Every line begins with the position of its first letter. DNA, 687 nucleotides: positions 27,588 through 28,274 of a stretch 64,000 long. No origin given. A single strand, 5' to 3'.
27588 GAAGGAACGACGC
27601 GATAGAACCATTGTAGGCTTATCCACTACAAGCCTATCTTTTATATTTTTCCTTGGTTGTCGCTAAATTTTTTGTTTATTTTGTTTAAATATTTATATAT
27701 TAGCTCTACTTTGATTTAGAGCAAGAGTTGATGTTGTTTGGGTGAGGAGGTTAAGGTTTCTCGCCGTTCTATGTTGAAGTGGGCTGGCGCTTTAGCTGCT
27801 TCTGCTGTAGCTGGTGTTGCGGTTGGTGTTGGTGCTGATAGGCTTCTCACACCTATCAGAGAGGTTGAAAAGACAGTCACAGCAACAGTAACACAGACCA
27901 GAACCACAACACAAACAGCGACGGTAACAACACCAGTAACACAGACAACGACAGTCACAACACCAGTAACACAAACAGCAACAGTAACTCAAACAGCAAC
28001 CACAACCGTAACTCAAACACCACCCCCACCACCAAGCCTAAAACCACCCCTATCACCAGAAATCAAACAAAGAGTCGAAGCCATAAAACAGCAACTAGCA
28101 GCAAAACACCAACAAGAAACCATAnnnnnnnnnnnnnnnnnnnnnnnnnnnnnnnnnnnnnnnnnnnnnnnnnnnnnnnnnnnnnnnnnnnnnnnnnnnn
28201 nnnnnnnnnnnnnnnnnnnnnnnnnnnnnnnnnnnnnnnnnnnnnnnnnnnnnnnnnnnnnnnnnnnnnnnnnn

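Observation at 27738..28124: About 95 aa (hydrophobic segment, Thr-rich tract, Pro5 and amphipathic helix) lie between the TAT motif and the first Fe-S motif of both DmsA-like enzymes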

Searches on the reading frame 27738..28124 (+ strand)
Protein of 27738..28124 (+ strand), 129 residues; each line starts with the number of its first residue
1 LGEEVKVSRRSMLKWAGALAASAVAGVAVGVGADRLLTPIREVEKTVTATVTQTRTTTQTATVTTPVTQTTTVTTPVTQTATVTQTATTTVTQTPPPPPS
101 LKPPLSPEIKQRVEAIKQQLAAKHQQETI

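Call 46: search_protein_representatives(protein=window:27738-28124:+)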
Query: 129 residues. Proteins with E-value up to 0.001 (for the whole library): 65; up to 1e-10: 12; up to 1e-30: 1. The best 65 are listed.
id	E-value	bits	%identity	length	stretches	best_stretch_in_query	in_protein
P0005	9.7e-38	145.0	83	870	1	12-128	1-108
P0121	3.9e-18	81.9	50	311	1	5-129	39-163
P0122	7.1e-18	81.1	62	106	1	3-109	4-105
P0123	2.2e-16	76.3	46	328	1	4-128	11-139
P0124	7.7e-16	74.5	51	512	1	12-129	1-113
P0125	9.8e-15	71.0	56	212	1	11-128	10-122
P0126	1.5e-12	64.0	58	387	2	12-80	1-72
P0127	1.7e-12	63.8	51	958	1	7-127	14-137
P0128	4.9e-12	62.3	54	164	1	12-123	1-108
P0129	8.8e-11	58.3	52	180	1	6-129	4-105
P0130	9.5e-11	58.2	61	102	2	92-129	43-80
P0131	1.0e-10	58.0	60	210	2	4-40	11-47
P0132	6.7e-10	55.4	57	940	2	83-129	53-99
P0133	9.0e-10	55.0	58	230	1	6-85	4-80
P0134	2.8e-09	53.4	52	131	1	7-94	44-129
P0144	1.5e-07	47.9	52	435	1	7-106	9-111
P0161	3.0e-05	40.5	48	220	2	6-94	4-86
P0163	4.9e-05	39.8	51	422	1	4-97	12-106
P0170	2.3e-04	37.6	51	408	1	3-102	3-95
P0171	2.4e-04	37.6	48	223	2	4-94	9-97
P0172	3.0e-04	37.3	48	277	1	1-99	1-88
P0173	3.3e-04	37.1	50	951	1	4-59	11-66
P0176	4.6e-04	36.7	55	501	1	8-102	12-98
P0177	5.1e-04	36.5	47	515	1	8-102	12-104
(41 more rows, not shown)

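Call 53: find_related_loci(query=A3, collection=genome_contigs, flank=4000)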
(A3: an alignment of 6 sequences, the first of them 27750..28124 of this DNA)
Query A3 (125 aa) in genome_contigs; peptide patterns used: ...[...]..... (x = any residue, [..] = any of these).
35 stretches matched a pattern; 10 encode a relative of the query (tblastn E <= 1e-3); 10 distinct loci.
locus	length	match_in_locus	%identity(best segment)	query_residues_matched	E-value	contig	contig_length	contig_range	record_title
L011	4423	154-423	96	1-90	2e-46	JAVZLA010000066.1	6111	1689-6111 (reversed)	MAG: Thermoprotei archaeon isolate DRTY-6_201907_bins_33 DRTY-6_201907_bins_33_scaffold_66, whole genome shotgun sequenc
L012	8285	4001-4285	32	2-125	2e-13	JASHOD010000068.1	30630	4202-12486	MAG: Nitrososphaerales archaeon isolate JOPF014 JOPF_NEAR_contig_780825, whole genome shotgun sequence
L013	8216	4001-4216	31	2-124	3e-10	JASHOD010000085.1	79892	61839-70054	MAG: Nitrososphaerales archaeon isolate JOPF014 JOPF_NEAR_contig_918893, whole genome shotgun sequence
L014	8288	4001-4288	31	3-96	9e-7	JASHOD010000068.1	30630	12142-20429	MAG: Nitrososphaerales archaeon isolate JOPF014 JOPF_NEAR_contig_780825, whole genome shotgun sequence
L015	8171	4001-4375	42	3-124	1e-5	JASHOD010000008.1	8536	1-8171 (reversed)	MAG: Nitrososphaerales archaeon isolate JOPF014 JOPF_NEAR_contig_86203, whole genome shotgun sequence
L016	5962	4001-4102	44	2-35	3e-5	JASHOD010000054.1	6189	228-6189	MAG: Nitrososphaerales archaeon isolate JOPF014 JOPF_NEAR_contig_592794, whole genome shotgun sequence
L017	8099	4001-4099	58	3-35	5e-5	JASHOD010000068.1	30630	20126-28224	MAG: Nitrososphaerales archaeon isolate JOPF014 JOPF_NEAR_contig_780825, whole genome shotgun sequence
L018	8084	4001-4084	75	97-124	9e-5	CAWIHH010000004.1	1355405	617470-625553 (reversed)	MAG: Candidatus Bathyarchaeota archaeon isolate MFD03726.bin.2.69 genome assembly, contig: contig_29676, whole genome sh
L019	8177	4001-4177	51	2-60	9e-5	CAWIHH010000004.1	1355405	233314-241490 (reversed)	MAG: Candidatus Bathyarchaeota archaeon isolate MFD03726.bin.2.69 genome assembly, contig: contig_29676, whole genome sh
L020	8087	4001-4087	59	3-30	2e-4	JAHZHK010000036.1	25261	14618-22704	MAG: Coriobacteriaceae bacterium isolate HRGM_Genome_3264 HRGM_Genome_3264_36, whole genome shotgun sequence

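Call 89: search_protein_families(library=pfam, proteins=[P0144, P0163, P0170, P0176, P0177, P0172, P0161, P0171, P0127, P0173], max_evalue=0.001)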
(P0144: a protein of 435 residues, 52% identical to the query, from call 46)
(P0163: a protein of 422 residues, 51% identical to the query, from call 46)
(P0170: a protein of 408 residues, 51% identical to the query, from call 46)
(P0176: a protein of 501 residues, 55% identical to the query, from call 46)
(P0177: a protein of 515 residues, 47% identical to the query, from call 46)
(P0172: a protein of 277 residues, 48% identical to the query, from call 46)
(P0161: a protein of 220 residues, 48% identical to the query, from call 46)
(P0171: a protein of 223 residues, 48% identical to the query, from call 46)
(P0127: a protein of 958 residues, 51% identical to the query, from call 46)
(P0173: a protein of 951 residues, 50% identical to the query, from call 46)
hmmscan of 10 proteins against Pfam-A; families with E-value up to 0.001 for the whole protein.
P0144 (435 aa): 4 families
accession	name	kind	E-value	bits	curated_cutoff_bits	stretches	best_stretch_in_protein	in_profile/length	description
PF13343.11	SBP_bac_6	-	6.7e-16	58.9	24.6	1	175-379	4-218/245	Bacterial extracellular solute-binding protein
PF13416.11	SBP_bac_8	-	1.7e-12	48.2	27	1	138-370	3-248/279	Bacterial extracellular solute-binding protein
PF13531.11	SBP_bac_11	-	8e-11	42.6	25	1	127-376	6-223/227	Bacterial extracellular solute-binding protein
PF01547.30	SBP_bac_1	-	3.8e-05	24.3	26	1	127-369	2-304/307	Bacterial extracellular solute-binding protein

P0163 (422 aa): 3 families
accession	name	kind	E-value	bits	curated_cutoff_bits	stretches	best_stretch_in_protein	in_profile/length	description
PF13379.11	NMT1_2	-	8.4e-19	68.8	24.7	1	109-345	5-239/252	NMT1-like family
PF09084.16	NMT1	-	3.2e-16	60.3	20.5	1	124-349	6-214/216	NMT1/THI5 like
PF04069.17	OpuAC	-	1.7e-05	25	21.2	1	111-335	2-224/257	Substrate binding domain of ABC-type glycine betaine transport system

P0170 (408 aa): 4 families
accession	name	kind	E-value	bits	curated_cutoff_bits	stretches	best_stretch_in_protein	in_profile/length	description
PF09084.16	NMT1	-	7.8e-15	55.8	20.5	1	194-321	75-200/216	NMT1/THI5 like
PF13379.11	NMT1_2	-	2.9e-10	40.8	24.7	1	211-343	122-251/252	NMT1-like family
PF12974.12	Phosphonate-bd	-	2.7e-08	34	27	1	144-286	42-181/242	ABC transporter, phosphonate, periplasmic substrate-binding protein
PF16868.10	NMT1_3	-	2.2e-07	31.2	27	1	194-271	93-170/289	NMT1-like family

P0176 (501 aa): 3 families
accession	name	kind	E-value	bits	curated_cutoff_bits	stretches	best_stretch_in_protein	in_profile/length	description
PF13458.12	Peripla_BP_6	-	1.6e-29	104.1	31.7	1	96-429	1-321/343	Periplasmic binding protein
PF13433.12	Peripla_BP_5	-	5.3e-13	49.2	27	1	97-191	1-89/363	Periplasmic binding protein domain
PF01094.35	ANF_receptor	-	0.00039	20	25.4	1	143-326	24-208/353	Receptor family ligand binding region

P0177 (515 aa): 4 families
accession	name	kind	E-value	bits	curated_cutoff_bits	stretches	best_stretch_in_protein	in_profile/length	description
PF13458.12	Peripla_BP_6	-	3.2e-50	172.2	31.7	1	105-446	1-315/343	Periplasmic binding protein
PF13433.12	Peripla_BP_5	-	2.8e-19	69.9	27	1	106-196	1-90/363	Periplasmic binding protein domain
PF01094.35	ANF_receptor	-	5.2e-11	42.6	25.4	1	126-337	3-210/353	Receptor family ligand binding region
PF13407.12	Peripla_BP_4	-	3.9e-05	23.8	35.1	0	229-361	106-238/258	Periplasmic binding protein domain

P0172 (277 aa): 2 families
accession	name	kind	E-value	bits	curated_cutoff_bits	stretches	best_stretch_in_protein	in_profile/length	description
PF01547.30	SBP_bac_1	-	2.2e-18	67.7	26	1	105-251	5-148/307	Bacterial extracellular solute-binding protein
PF13416.11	SBP_bac_8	-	2e-11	44.6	27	1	110-245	1-123/279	Bacterial extracellular solute-binding protein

P0161 (220 aa): 1 family
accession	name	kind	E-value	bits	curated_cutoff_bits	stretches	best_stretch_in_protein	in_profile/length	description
PF13459.11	Fer4_15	-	0.00017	22.6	22.4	1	150-217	1-66/66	4Fe-4S single cluster domain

P0171 (223 aa): 0 families

P0127 (958 aa): 3 families
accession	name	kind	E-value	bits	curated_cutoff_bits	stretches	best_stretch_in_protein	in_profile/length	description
PF00384.28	Molybdopterin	-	7.1e-39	134.3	24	1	213-682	1-351/353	Molybdopterin oxidoreductase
PF01568.27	Molydop_binding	-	6.5e-15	55.6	26.8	1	858-939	24-101/110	Molydopterin dinucleotide binding domain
PF10518.14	TAT_signal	-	1.2e-05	25.4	22.7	1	13-32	1-20/21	TAT (twin-arginine translocation) pathway signal sequence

P0173 (951 aa): 3 families
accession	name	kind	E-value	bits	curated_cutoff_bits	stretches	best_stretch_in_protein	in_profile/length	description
PF00384.28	Molybdopterin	-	3.8e-32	112.1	24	1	119-664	1-353/353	Molybdopterin oxidoreductase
PF01568.27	Molydop_binding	-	4e-15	56.2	26.8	1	820-911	3-83/110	Molydopterin dinucleotide binding domain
PF10518.14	TAT_signal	-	7.4e-05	22.9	22.7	1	14-33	2-21/21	TAT (twin-arginine translocation) pathway signal sequence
